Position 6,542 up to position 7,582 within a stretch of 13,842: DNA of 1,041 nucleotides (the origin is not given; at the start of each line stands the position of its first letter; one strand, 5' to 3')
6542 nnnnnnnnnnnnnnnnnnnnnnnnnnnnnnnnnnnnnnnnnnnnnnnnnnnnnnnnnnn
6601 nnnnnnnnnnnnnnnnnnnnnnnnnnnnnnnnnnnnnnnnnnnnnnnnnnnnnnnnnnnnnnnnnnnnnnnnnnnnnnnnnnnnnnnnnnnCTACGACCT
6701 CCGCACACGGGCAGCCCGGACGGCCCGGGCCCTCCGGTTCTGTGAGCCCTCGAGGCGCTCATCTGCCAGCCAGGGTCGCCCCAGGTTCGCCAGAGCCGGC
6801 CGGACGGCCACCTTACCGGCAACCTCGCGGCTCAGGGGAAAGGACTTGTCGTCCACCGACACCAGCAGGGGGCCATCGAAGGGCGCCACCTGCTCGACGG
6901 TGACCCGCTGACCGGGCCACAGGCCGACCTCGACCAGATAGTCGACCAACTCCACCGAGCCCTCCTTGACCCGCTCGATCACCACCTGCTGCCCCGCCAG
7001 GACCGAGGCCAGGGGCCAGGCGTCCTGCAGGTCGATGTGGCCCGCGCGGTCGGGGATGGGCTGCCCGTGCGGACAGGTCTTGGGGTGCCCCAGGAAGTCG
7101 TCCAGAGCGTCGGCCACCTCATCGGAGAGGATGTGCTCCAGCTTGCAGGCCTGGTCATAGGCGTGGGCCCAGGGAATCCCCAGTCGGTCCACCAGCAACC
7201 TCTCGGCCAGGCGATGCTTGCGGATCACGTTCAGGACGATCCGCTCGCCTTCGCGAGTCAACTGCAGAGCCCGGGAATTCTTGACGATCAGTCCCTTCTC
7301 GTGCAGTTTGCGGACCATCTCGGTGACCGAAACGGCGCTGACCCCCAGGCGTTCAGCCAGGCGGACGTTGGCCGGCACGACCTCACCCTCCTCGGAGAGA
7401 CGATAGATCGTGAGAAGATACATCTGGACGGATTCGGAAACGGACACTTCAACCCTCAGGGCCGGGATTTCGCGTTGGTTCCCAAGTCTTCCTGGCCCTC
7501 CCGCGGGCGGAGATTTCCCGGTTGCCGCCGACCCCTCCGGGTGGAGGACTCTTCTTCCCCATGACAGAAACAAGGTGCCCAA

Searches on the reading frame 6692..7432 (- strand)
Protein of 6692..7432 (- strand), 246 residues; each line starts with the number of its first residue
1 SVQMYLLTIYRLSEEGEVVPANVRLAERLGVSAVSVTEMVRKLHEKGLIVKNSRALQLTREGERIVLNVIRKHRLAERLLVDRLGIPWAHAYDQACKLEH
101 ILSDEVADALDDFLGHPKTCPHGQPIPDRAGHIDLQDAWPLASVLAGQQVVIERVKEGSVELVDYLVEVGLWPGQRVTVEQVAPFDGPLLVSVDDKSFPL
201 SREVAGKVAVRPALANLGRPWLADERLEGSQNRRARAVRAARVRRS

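Call 5: search_protein_families(library=pfam, proteins=[window:6692-7432:-], max_evalue=0.01)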
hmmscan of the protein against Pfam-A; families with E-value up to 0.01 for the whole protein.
window:6692-7432:- (246 aa): 13 families
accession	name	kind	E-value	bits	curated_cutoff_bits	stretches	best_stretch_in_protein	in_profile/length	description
PF02742.21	Fe_dep_repr_C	-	1.4e-31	108.7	27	1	59-128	1-70/70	Iron dependent repressor, metal binding and dimerisation domain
PF04023.20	FeoA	-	8.1e-18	64.7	23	1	140-212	2-74/74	FeoA domain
PF01325.25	Fe_dep_repress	-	3e-15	56.6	26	1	2-50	6-53/60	Iron dependent repressor, N-terminal DNA binding domain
PF21984.2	DnaD_N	-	4.3e-05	24.1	27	1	4-55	20-71/101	DnaD N-terminal domain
PF01047.28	MarR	-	0.0002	21.6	24.6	1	11-51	11-49/59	MarR family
PF13545.12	HTH_Crp_2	-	0.00022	21.6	27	1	22-57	25-60/70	Crp-like helix-turn-helix domain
PF06969.22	HemN_C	-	0.00024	21.5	24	1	25-62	26-64/67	HemN C-terminal domain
PF25213.1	HVO_A0261_N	-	0.00037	20.7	35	1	24-67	29-72/86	HVO_A0261 N-terminal domain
PF12802.13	MarR_2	-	0.0004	20.9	27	1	25-51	26-52/61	MarR family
PF00392.27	GntR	-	0.001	19.1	27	1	15-53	20-58/64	Bacterial regulatory proteins, gntR family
PF13412.12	HTH_24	-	0.0016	18.4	21.9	1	22-49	20-47/48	Winged helix-turn-helix DNA-binding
PF13730.12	HTH_36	-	0.0034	17.6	25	1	6-49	11-55/55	Helix-turn-helix domain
PF13463.12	HTH_27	-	0.0071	17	22.2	0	24-55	23-54/68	Winged helix DNA-binding domain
